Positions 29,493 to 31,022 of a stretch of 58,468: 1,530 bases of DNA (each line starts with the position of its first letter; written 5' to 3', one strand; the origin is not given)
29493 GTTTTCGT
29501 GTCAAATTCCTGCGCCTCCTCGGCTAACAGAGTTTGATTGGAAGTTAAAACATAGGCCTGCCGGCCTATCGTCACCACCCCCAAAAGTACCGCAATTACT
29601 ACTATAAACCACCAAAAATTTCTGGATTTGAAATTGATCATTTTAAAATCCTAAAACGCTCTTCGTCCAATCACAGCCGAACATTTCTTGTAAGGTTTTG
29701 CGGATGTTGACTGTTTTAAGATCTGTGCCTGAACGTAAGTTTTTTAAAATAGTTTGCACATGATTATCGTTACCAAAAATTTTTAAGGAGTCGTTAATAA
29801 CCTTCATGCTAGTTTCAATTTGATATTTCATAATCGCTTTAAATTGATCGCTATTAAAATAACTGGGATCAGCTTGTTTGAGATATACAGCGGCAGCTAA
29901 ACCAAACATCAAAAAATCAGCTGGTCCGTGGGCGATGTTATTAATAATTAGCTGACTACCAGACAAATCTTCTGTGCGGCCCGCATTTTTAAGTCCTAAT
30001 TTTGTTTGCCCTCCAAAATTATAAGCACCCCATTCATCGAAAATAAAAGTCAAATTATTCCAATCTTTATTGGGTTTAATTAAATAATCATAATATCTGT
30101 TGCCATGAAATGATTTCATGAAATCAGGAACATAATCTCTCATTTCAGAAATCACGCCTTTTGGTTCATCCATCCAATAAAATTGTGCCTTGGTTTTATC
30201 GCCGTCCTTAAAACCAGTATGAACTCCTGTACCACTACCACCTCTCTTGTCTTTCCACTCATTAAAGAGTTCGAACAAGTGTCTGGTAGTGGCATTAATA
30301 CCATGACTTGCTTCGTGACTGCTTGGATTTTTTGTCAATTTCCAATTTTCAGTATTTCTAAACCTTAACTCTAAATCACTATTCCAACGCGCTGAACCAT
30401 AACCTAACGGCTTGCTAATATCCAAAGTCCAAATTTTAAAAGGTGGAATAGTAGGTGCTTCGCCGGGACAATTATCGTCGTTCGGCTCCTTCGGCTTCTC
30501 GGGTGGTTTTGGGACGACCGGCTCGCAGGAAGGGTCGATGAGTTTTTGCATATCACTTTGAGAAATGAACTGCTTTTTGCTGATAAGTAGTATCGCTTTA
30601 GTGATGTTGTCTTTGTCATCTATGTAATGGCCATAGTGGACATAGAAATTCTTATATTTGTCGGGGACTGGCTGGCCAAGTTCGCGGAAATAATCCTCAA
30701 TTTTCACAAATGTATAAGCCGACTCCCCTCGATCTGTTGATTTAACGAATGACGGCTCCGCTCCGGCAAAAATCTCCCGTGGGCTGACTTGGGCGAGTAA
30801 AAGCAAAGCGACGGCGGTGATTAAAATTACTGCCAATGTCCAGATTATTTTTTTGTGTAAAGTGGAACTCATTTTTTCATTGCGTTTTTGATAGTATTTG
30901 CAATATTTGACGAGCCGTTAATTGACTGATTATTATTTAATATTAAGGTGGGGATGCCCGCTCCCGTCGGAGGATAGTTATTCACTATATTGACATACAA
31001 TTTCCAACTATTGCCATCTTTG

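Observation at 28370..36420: Translationally coupled operon of five membrane-anchored extracytoplasmic proteins: shared helical module, different enzymatic heads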

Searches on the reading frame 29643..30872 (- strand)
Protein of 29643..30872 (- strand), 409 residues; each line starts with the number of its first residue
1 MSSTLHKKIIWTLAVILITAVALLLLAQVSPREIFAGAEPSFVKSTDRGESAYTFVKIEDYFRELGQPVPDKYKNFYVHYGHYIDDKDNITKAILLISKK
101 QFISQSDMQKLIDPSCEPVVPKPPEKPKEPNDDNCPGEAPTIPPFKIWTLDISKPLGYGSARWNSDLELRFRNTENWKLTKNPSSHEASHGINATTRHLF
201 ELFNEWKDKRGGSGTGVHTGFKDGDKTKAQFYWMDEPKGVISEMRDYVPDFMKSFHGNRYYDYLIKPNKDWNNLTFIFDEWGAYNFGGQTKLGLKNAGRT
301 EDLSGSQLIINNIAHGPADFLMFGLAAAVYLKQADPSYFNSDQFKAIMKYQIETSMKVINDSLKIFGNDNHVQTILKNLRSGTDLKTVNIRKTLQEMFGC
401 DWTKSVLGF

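Call 3: search_protein_families(library=pfam, proteins=[window:29643-30872:-], max_evalue=1)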
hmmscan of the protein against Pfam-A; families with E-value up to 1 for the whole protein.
window:29643-30872:- (409 aa): 1 family
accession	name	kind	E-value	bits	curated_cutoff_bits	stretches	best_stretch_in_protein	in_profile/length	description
PF02706.20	Wzz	-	0.56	11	25.5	0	321-387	24-86/91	Chain length determinant protein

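Call 4: search_protein_families(library=ncbifam, proteins=[window:29643-30872:-], max_evalue=1)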
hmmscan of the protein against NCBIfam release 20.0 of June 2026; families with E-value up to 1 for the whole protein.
window:29643-30872:- (409 aa): 0 families

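Call 13: search_protein_families(library=phrogs, proteins=[window:29643-30872:-], max_evalue=1)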
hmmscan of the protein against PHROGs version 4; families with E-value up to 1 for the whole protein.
window:29643-30872:- (409 aa): 1 family
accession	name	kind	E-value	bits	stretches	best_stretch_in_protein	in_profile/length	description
phrog_19698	-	unknown function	0.13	12.9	1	312-392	7-89/199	-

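Call 14: search_protein_families(library=padloc, proteins=[window:29643-30872:-], max_evalue=1)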
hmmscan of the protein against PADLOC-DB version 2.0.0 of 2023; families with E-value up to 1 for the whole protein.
window:29643-30872:- (409 aa): 0 families

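Call 26: find_homologous_proteins(query=window:29643-30872:-, max_evalue=0.001)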
Query window:29643-30872:- (409 aa): 2 proteins with E <= 0.001 among 3439 candidates.
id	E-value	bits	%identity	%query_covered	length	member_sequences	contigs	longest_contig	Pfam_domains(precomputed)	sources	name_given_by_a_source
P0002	3.2e-284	960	100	100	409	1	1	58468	-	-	-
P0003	2.6e-44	170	42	60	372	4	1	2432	-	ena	-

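Call 43: find_encoding_contigs(protein=P0003, flank=10000)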
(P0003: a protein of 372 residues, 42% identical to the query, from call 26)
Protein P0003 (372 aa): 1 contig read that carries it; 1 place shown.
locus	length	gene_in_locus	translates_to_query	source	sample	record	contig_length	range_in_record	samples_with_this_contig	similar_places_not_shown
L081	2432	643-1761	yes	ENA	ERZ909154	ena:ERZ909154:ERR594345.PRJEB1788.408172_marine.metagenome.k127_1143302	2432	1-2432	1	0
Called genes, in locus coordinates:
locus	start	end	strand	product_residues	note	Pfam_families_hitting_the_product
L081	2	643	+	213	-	?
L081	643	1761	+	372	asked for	-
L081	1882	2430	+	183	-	?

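Call 51: find_related_loci(query=A3, collection=metagenome_contigs, flank=10000)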
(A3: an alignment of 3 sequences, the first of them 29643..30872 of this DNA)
Query A3 (409 aa) in metagenome_contigs; peptide patterns used: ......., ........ (x = any residue, [..] = any of these).
84 stretches matched a pattern; 4 encode a relative of the query (tblastn E <= 1e-3); 4 distinct loci.
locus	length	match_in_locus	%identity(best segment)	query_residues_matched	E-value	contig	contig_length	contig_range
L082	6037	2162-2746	32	142-362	3e-28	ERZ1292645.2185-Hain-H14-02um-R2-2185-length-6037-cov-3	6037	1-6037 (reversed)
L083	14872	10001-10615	27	184-409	3e-23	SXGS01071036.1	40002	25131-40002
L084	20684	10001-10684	27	158-409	3e-19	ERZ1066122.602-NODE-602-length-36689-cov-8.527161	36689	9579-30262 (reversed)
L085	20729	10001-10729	25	166-409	5e-11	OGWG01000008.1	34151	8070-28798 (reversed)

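Call 54: find_homologous_proteins(query=A4, max_evalue=0.001)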
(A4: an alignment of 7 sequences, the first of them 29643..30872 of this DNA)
Query A4 (7 sequences) (409 aa, profile of the alignment): 7 proteins with E <= 0.001 among 7091 candidates.
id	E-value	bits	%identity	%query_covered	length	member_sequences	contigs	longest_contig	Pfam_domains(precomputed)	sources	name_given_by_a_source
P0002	1.1e-120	421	100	100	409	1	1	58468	-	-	-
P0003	2.3e-110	387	42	60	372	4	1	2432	-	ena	-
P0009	1.4e-81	293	25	60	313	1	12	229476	-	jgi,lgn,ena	-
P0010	2.2e-69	253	23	60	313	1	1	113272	-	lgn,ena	-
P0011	2.5e-63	233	22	60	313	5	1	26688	-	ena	-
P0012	2.0e-51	194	23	55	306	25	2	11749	-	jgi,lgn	jgi:hypothetical protein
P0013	9.1e-47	178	19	55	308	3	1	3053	-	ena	-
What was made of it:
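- Tried and rejected: P4 found one hit, rising to six with a family profile (calls 26, 54).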

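Call 58: search_solved_structures(query=A4, max_evalue=10, show_alignments=2)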
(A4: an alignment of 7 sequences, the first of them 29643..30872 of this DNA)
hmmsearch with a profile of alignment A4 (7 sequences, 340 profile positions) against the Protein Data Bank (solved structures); distinct sequences matched with E-value up to 10: 1.
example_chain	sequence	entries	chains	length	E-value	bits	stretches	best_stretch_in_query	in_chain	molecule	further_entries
3nuq_A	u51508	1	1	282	1.6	11.4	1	45-143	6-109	putative nucleotide phosphatase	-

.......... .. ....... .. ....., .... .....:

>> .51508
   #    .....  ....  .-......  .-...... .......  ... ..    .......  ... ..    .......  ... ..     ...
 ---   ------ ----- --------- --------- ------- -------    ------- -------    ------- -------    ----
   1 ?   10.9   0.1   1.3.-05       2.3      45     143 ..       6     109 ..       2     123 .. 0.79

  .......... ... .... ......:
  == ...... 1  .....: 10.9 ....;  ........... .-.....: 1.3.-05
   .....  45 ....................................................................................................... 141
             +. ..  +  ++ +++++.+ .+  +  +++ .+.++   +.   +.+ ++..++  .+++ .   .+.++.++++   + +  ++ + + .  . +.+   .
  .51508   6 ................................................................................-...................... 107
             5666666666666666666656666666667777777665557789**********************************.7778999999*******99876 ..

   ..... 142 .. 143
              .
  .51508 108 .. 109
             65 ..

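Call 73: search_protein_families(library=pfam, proteins=[L085:9169-9786:+, L085:10734-11582:+, L084:10713-11972:+, L084:8740-9234:+, L083:7442-9307:+, L083:10805-11428:+, L082:270-1451:+, L082:1554-1916:+], max_evalue=0.1)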
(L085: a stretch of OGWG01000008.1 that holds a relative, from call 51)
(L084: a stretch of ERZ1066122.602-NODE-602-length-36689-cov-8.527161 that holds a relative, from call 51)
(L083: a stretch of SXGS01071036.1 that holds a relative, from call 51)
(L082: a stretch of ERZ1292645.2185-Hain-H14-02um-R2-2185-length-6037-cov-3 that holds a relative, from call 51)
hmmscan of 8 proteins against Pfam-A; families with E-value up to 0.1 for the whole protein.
L085:9169-9786:+ (205 aa): 4 families
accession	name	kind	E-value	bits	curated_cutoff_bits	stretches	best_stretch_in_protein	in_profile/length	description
PF13529.12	Peptidase_C39_2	-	3.3e-10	41.1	24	1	41-155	6-142/143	Peptidase_C39 like family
PF03412.21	Peptidase_C39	-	1.6e-07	31.7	22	1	41-173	4-122/133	Peptidase C39 family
PF11814.14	DUF3335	-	0.00096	19.1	25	0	42-72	4-34/206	Peptidase_C39 like family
PF09778.15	Guanylate_cyc_2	-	0.0043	16.9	28.1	0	129-173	154-201/212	Guanylylate cyclase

L085:10734-11582:+ (282 aa): 1 family
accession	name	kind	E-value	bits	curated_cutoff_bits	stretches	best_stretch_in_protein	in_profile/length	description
PF01501.26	Glyco_transf_8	-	0.0027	17.8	24.3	1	102-166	97-168/253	Glycosyl transferase family 8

L084:10713-11972:+ (419 aa): 1 family
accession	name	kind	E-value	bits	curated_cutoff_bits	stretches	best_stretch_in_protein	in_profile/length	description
PF00246.29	Peptidase_M14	-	2.9e-59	201.5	21.6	1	139-404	3-282/286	Zinc carboxypeptidase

L084:8740-9234:+ (164 aa): 2 families
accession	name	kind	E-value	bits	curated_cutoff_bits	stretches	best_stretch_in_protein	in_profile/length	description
PF22733.1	NNH1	-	0.036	14.6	27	1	89-143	59-115/177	NACHT N-terminal Helical domain 1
PF08069.17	Ribosomal_S13_N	-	0.063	13.8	25.4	0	11-37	24-54/60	Ribosomal S13/S15 N-terminal domain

L083:7442-9307:+ (621 aa): 1 family
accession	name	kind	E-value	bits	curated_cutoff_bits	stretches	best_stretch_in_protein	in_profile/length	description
PF17517.7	IgGFc_binding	-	5.9e-60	203.5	25.6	1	263-596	1-297/297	IgGFc binding protein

L083:10805-11428:+ (207 aa): 0 families

L082:270-1451:+ (393 aa): 3 families
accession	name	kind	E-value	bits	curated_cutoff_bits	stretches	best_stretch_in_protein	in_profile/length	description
PF00085.26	Thioredoxin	-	1.4e-09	38.3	23.5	1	25-102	18-100/103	Thioredoxin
PF13098.12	Thioredoxin_2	-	2.8e-07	31.2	27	1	27-100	7-101/104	Thioredoxin-like domain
PF08596.16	Lgl_C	-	0.034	13.3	20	1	129-221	17-106/393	Lethal giant larvae(Lgl) like, C-terminal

L082:1554-1916:+ (120 aa): 0 families
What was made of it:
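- Closest known: Membrane-anchored extracytoplasmic thiol-disulfide oxidoreductases. Same: L082 has a genuine secreted thioredoxin (PF00085) two genes upstream of its P4-like gene (call 73).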

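Call 74: find_related_loci(query=A4, collection=viral_contigs, flank=6000)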
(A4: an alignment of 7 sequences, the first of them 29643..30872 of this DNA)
Query A4 (409 aa) in viral_contigs; peptide patterns used: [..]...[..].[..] (x = any residue, [..] = any of these).
60 stretches matched a pattern; 9 encode a relative of the query (tblastn E <= 1e-3); 9 distinct loci.
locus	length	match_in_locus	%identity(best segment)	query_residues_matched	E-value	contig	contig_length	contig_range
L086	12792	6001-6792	26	111-409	1e-16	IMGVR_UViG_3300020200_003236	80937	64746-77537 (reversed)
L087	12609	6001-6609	27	185-409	5e-16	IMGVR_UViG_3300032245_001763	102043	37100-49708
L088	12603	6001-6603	24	186-409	6e-14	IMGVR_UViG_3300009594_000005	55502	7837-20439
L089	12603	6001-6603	24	186-409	6e-14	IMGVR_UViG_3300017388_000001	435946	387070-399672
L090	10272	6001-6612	27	186-409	2e-12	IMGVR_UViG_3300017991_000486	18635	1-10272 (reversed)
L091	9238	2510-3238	25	166-409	9e-11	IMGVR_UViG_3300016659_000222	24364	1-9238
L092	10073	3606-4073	24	180-366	3e-7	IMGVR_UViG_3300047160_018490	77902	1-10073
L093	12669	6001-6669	23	185-409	6e-7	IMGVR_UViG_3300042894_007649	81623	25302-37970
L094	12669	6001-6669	23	185-409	6e-7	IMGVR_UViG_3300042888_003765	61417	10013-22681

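Call 77: search_protein_families(library=phrogs, alignment_id=A4, max_evalue=0.01)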
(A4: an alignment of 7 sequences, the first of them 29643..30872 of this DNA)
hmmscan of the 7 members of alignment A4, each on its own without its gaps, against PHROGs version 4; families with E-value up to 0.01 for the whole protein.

A. member 1, window:29643-30872:- (409 aa): 0 families

B. families by the number of members that match (of 7 scanned): 0 families

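Call 97: search_dna_similar(query=P0009, collection=phages, mode=protein, max_evalue=0.001, max_rows=15)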
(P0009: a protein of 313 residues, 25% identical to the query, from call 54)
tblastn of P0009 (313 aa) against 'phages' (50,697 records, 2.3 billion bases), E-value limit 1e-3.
No match.

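Call 98: search_dna_similar(query=window:29643-30872:-, collection=phages, mode=protein, max_evalue=0.001, max_rows=15)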
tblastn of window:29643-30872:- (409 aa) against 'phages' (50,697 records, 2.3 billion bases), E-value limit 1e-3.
No match.
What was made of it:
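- No P4 relative exists in 50,697 deposited phage genomes (calls 97, 98).
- Tried and rejected: None (calls 97, 98).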

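Call 99: find_encoding_contigs(protein=P0009, flank=8000, max_places=2)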
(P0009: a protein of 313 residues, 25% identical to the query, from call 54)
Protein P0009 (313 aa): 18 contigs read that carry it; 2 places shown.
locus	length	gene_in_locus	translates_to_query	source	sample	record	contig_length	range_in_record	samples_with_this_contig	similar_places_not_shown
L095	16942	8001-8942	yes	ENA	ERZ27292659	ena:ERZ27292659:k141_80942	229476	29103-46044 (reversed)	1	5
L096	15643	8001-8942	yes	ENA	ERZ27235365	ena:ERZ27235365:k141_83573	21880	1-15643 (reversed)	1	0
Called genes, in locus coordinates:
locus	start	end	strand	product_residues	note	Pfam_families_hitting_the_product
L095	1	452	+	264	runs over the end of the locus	PF01261:AP_endonuc_2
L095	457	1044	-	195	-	PF13561:adh_short_C2, PF00106:adh_short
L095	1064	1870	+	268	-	-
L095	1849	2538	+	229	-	PF05721:PhyH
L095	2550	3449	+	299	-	PF08545:ACP_syn_III, PF08541:ACP_syn_III_C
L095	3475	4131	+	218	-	PF00132:Hexapep (faint)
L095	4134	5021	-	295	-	PF00560:LRR_1 (faint), PF12799:LRR_4 (weak), PF23598:LRR_14, PF13855:LRR_8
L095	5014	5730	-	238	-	PF02668:TauD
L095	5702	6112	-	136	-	-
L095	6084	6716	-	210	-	PF08889:WbqC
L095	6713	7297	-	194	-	PF01041:DegT_DnrJ_EryC1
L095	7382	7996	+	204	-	PF03412:Peptidase_C39 (weak), PF13529:Peptidase_C39_2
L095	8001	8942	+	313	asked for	-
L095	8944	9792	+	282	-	-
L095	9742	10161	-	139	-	PF01844:HNH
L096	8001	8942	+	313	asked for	-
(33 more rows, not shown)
